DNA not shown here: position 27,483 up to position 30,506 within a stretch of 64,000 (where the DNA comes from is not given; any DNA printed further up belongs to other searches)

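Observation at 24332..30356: Divergent locus of two giant, apparently paralogous ORFan membrane proteins plus a TAATG-coupled coiled-coil partner: best candidate for an undescribed system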

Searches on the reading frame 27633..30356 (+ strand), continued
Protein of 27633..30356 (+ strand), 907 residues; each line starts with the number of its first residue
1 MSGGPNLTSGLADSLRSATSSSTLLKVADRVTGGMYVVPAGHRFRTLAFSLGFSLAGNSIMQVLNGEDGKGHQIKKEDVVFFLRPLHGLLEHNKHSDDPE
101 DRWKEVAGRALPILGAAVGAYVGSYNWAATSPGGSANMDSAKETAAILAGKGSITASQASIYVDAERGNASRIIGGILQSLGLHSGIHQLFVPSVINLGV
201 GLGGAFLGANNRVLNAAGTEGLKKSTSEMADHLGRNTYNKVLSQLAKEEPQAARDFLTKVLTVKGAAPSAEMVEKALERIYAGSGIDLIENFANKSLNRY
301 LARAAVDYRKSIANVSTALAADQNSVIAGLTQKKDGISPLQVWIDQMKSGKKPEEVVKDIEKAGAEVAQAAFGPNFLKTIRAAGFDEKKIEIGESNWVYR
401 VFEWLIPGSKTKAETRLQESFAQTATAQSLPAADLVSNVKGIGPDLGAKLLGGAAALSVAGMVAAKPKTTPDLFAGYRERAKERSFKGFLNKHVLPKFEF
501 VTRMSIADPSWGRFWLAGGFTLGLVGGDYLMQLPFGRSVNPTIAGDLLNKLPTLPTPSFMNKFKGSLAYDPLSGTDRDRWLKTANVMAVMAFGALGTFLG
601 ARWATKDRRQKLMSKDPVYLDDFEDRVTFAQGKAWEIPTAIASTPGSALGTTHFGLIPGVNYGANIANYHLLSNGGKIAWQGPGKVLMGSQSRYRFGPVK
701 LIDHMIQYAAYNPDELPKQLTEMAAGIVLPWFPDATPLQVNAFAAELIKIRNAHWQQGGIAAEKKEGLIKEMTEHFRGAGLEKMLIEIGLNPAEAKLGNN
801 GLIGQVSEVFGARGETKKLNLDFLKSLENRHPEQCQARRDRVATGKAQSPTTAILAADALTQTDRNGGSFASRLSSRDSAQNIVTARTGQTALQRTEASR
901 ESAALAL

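Call 110: find_related_loci(query=A10, collection=metagenome_contigs, flank=8000)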
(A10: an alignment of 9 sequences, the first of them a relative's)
Query A10 (889 aa) in metagenome_contigs; peptide patterns used: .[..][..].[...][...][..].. (x = any residue, [..] = any of these).
94 stretches matched a pattern; 5 encode a relative of the query (tblastn E <= 1e-3); 5 distinct loci.
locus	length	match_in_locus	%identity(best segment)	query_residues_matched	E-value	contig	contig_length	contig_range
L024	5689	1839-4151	32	32-819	5e-104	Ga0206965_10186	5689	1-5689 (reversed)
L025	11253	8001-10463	32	36-830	5e-88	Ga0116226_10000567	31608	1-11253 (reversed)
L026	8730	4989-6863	29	32-821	1e-38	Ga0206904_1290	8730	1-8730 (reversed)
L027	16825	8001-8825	30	29-287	1e-30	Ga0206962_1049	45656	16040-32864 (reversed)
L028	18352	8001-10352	31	20-807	1e-79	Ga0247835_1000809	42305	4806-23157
